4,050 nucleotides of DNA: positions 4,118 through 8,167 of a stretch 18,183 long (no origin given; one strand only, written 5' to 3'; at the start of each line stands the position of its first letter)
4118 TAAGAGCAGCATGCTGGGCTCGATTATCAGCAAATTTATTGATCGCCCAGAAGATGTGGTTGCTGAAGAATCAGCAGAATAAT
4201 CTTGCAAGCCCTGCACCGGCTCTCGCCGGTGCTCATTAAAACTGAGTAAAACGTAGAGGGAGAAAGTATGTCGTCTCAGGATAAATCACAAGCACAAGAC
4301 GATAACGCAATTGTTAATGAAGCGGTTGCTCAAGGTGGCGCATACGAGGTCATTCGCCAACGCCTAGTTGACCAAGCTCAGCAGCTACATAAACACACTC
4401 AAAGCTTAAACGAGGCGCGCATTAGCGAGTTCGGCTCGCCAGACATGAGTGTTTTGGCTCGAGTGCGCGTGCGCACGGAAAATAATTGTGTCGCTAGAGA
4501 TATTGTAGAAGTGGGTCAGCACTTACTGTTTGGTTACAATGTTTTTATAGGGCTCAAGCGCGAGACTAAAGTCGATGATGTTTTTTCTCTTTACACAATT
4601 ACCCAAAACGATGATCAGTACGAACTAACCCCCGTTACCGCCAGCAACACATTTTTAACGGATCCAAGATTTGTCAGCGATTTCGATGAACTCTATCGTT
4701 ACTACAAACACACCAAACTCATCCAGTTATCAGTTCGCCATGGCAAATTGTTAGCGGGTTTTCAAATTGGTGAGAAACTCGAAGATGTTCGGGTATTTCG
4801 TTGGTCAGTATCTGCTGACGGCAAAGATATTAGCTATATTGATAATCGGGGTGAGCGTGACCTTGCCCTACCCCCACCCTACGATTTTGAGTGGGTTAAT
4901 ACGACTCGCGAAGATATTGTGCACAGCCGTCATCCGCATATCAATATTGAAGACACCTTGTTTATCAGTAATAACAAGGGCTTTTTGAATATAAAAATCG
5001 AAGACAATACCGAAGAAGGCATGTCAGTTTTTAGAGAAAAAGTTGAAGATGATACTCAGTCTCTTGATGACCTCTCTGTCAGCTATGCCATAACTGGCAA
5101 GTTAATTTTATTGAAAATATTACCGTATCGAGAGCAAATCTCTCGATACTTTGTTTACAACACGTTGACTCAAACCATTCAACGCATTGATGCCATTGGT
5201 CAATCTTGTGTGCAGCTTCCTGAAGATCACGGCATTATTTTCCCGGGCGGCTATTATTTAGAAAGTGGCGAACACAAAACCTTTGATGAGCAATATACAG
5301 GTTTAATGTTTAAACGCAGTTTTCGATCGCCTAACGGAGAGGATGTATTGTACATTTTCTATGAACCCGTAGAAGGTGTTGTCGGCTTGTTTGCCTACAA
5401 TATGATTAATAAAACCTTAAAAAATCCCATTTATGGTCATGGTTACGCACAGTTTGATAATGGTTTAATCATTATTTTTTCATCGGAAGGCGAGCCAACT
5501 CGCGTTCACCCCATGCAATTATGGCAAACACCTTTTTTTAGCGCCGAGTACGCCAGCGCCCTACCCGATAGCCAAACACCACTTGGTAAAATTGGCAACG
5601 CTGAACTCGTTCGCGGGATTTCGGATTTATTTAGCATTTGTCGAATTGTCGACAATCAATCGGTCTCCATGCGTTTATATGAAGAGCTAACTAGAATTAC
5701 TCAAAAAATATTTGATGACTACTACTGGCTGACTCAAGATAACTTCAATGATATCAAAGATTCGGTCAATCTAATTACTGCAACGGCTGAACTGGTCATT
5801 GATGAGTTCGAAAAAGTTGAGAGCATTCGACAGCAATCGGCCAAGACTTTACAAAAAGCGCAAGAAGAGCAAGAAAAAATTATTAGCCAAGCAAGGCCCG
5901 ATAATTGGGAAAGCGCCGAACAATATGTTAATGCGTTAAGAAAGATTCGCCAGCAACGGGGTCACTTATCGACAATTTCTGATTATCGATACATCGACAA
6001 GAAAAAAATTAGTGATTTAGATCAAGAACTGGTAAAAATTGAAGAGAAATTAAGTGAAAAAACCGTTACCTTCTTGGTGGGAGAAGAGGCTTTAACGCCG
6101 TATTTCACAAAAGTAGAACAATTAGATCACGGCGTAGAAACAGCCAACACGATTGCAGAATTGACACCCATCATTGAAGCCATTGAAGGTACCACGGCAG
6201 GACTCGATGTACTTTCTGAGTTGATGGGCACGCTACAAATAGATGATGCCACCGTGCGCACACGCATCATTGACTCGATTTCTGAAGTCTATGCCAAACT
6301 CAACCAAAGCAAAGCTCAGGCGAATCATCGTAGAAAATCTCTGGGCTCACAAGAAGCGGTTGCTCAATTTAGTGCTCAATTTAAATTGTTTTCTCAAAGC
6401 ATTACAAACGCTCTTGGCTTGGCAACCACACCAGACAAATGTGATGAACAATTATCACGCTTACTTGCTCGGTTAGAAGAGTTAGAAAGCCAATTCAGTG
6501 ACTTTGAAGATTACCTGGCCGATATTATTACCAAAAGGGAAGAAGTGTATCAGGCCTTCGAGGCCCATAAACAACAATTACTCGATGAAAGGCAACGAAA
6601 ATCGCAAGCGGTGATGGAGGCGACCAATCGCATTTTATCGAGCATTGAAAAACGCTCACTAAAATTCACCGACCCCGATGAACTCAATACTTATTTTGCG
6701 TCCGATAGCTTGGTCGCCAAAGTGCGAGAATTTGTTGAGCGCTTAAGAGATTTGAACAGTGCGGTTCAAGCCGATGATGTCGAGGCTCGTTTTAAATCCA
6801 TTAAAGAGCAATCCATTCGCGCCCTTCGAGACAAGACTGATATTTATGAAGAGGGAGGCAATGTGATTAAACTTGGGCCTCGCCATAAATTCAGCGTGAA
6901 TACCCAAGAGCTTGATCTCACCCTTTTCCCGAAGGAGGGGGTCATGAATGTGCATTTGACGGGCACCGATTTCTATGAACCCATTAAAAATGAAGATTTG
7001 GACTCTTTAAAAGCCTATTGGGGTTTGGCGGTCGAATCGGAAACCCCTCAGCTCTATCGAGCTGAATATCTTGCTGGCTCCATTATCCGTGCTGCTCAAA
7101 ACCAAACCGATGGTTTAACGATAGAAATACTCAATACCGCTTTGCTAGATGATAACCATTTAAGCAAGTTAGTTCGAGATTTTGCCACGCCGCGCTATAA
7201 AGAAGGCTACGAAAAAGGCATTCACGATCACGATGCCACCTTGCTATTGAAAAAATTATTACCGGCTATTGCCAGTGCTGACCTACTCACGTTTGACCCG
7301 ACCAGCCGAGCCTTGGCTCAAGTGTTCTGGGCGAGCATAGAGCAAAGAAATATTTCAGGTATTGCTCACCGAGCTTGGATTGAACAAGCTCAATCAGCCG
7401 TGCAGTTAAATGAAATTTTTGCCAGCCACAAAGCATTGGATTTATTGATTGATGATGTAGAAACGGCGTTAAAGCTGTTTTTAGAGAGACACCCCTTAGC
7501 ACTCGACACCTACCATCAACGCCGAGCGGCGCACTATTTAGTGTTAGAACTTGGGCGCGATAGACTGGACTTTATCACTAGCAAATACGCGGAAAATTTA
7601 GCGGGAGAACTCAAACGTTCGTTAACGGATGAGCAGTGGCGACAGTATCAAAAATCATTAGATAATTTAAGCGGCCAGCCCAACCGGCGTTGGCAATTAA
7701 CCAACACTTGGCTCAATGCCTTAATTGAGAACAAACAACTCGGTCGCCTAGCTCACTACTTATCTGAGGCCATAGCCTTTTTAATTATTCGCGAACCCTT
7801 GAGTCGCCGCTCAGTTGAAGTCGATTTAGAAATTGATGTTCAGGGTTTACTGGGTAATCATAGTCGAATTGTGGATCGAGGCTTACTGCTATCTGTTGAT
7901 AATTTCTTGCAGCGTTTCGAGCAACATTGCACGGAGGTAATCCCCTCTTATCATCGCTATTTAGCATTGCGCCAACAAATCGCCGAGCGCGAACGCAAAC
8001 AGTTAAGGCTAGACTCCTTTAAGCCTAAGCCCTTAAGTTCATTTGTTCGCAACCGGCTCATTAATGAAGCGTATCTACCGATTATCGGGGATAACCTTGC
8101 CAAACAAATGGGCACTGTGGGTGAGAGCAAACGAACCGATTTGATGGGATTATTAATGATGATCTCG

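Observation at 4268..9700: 1810-aa protein with an unusual architecture: beta-rich N-terminus, ~800-aa helical middle, C-terminal AAA+ core and C-terminal tandem ~43-aa repeats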

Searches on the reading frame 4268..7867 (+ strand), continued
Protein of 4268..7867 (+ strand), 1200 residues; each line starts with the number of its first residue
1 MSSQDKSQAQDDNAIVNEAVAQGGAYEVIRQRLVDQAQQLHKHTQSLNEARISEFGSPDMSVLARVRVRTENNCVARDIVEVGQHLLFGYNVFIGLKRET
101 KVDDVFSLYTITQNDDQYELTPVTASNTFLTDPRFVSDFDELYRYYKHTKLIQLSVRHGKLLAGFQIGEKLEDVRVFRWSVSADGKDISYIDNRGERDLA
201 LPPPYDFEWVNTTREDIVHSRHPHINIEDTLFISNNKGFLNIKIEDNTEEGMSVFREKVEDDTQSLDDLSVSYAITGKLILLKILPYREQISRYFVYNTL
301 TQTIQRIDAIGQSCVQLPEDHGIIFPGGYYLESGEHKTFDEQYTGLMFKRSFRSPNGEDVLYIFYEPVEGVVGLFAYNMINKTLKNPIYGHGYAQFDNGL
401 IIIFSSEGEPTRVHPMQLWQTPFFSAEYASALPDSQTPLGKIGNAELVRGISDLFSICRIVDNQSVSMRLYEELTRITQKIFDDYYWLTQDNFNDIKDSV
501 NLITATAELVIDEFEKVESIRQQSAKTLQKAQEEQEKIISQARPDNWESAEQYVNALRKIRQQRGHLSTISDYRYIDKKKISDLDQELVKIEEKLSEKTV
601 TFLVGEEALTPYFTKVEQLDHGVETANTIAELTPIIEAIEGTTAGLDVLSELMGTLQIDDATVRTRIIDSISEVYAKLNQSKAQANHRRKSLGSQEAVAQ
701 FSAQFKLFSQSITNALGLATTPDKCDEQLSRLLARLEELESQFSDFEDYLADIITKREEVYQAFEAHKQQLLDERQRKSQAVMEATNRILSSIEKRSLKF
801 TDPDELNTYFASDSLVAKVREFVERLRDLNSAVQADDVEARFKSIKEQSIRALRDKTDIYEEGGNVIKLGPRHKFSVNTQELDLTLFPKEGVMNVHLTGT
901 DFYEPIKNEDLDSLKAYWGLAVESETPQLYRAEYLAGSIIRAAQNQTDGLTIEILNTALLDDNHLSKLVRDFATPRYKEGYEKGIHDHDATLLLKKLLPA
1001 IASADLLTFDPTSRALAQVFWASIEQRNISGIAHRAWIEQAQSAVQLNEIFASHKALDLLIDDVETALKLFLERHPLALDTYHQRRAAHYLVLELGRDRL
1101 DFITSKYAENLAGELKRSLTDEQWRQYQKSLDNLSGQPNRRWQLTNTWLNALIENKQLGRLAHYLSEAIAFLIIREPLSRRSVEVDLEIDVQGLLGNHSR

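Call 58: find_encoding_contigs(protein=P0421, flank=8000, max_places=1)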
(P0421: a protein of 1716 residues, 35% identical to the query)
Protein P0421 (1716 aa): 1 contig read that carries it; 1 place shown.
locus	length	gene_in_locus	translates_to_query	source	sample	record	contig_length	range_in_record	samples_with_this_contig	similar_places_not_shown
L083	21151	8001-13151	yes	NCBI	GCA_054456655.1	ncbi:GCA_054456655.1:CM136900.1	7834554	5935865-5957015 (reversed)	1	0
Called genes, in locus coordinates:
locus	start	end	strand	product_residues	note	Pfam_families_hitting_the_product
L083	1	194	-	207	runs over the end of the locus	PF06439:3keto-disac_hyd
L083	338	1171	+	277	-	PF01557:FAA_hydrolase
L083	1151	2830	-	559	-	PF00004:AAA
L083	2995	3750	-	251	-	PF04012:PspA_IM30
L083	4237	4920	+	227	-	-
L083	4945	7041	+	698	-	-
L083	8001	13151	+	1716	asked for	PF12458:DUF3686, PF07728:AAA_5 (faint), PF25472:DUF7902, PF00004:AAA (weak)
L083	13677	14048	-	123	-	-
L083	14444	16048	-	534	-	PF06956:RtcR, PF00158:Sigma54_activat, PF01078:Mg_chelatase (weak), PF13191:AAA_16 (faint), PF14532:Sigma54_activ_2, PF00004:AAA (weak), PF07728:AAA_5 (weak), PF25601:AAA_lid_14 (faint)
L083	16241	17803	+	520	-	PF05731:TROVE (weak), PF25045:vWA_Ro60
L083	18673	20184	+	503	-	PF01139:RtcB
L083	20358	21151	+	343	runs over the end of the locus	PF01137:RTC, PF05189:RTC_insert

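Call 61: find_encoding_contigs(protein=P0396, flank=6000, max_places=1)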
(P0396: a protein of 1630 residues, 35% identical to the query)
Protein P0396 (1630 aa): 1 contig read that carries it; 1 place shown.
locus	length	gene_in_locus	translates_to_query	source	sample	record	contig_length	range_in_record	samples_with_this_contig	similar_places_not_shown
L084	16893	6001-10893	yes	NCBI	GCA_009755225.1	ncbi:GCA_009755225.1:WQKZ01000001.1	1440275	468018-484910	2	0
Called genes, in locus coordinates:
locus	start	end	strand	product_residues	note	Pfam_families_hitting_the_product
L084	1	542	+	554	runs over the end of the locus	PF21105:DyP_N (weak), PF20628:Dyp_perox_C (faint)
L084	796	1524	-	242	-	-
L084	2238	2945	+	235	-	PF04012:PspA_IM30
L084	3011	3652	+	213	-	-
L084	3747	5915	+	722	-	-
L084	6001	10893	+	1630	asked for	PF12458:DUF3686, PF25472:DUF7902, PF00004:AAA (faint)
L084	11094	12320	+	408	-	PF03235:GmrSD_N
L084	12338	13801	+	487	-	PF13476:AAA_23, PF13175:AAA_15 (weak), PF13304:AAA_21 (weak)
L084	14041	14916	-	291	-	PF00561:Abhydrolase_1, PF12146:Hydrolase_4, PF12697:Abhydrolase_6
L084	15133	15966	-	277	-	PF00005:ABC_tran, PF13304:AAA_21 (faint)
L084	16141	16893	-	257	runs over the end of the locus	PF00528:BPD_transp_1 (weak)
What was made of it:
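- GmrSD_N and AAA_23 genes follow it in Hymenobacter (call 61).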

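Call 62: find_encoding_contigs(protein=P0427, flank=6000, max_places=1)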
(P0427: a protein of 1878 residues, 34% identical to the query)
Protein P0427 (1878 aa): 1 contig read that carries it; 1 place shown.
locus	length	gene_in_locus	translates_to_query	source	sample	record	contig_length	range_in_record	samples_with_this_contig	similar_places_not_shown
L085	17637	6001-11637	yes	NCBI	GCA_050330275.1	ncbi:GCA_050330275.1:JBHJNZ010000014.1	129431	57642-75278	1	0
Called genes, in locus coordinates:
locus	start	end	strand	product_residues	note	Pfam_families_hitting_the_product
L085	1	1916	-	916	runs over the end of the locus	PF02113:Peptidase_S13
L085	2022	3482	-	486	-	-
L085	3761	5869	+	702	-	-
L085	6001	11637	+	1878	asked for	PF12458:DUF3686, PF25472:DUF7902, PF05496:RuvB_N (faint), PF00004:AAA (weak), PF07728:AAA_5 (weak)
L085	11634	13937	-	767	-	PF13675:PilJ, PF00512:HisKA, PF02518:HATPase_c, PF00072:Response_reg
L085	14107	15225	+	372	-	PF00356:LacI, PF00532:Peripla_BP_1 (weak), PF13407:Peripla_BP_4 (weak), PF13377:Peripla_BP_3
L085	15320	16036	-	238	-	PF01476:LysM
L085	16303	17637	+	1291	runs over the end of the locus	PF17210:SdrD_B (faint), PF01060:TTR-52 (faint), PF17802:SpaA (faint), PF00775:Dioxygenase_C (faint), PF23193:NOMO_3rd (faint), PF13620:CarboxypepD_reg, PF13620:CarboxypepD_reg (weak), PF01471:PG_binding_1, +6 more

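Call 63: find_encoding_contigs(protein=P0467, flank=6000, max_places=1)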
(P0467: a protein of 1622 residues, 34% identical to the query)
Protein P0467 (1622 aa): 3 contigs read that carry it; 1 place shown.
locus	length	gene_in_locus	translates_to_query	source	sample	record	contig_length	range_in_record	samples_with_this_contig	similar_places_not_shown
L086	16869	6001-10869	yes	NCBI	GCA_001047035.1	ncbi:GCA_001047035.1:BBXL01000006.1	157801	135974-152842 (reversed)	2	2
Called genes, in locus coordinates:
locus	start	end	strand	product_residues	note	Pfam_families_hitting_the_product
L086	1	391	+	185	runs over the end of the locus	PF13240:Zn_Ribbon_1 (weak)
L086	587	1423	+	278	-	-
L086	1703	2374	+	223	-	PF21001:YqiJ_N (weak)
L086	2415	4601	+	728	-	-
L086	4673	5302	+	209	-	PF07998:Peptidase_M54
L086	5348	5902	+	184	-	-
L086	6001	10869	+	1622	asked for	PF12458:DUF3686, PF25472:DUF7902, PF00004:AAA, PF07728:AAA_5 (weak)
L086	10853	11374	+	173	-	-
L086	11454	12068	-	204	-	PF01613:Flavin_Reduct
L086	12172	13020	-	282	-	PF02311:AraC_binding (weak), PF00165:HTH_AraC (faint), PF12833:HTH_18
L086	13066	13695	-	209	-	-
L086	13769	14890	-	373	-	-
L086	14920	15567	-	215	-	-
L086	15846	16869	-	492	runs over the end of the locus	PF14691:Fer4_20, PF07992:Pyr_redox_2, PF13450:NAD_binding_8, PF13738:Pyr_redox_3 (weak), PF00070:Pyr_redox (weak)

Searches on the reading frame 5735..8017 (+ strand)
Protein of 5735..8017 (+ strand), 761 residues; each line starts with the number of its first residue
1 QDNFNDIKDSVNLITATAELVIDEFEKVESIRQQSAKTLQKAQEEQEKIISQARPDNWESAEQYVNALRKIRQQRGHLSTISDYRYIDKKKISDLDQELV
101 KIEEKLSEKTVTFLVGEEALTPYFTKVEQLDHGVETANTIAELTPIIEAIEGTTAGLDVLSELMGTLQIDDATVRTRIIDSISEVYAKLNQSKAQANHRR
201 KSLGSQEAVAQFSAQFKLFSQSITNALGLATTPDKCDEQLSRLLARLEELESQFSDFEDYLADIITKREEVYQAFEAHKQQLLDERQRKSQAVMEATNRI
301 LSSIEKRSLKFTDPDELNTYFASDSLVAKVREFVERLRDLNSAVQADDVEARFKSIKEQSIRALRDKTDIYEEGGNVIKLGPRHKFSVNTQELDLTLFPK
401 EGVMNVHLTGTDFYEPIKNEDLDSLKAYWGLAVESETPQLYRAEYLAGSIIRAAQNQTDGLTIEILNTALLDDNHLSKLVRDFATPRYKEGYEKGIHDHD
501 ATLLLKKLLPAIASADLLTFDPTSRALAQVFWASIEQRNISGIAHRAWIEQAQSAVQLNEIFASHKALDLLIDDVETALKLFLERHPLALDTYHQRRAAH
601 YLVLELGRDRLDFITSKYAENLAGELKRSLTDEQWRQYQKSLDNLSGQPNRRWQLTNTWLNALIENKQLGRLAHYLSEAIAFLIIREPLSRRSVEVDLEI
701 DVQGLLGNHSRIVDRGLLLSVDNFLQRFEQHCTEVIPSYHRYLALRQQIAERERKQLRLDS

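Call 45: search_protein_families(library=pfam, proteins=[window:5735-8017:+], max_evalue=1)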
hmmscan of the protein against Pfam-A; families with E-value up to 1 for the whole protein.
window:5735-8017:+ (761 aa): 4 families
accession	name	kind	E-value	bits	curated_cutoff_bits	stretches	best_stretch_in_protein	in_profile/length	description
PF25472.1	DUF7902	-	1.2e-29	102.8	26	1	118-202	1-85/85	Domain of unknown function (DUF7902)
PF23991.1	DUF7310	-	0.0093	16.9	40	0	223-275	22-74/83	Coiled-coil region of unknown function (DUF7310)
PF14890.11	Intein_splicing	-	0.14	12.4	35.8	1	325-395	7-78/155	Intein splicing domain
PF04513.17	Baculo_PEP_C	-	0.47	10.9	38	0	126-199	3-75/140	Baculovirus polyhedron envelope protein, PEP, C terminus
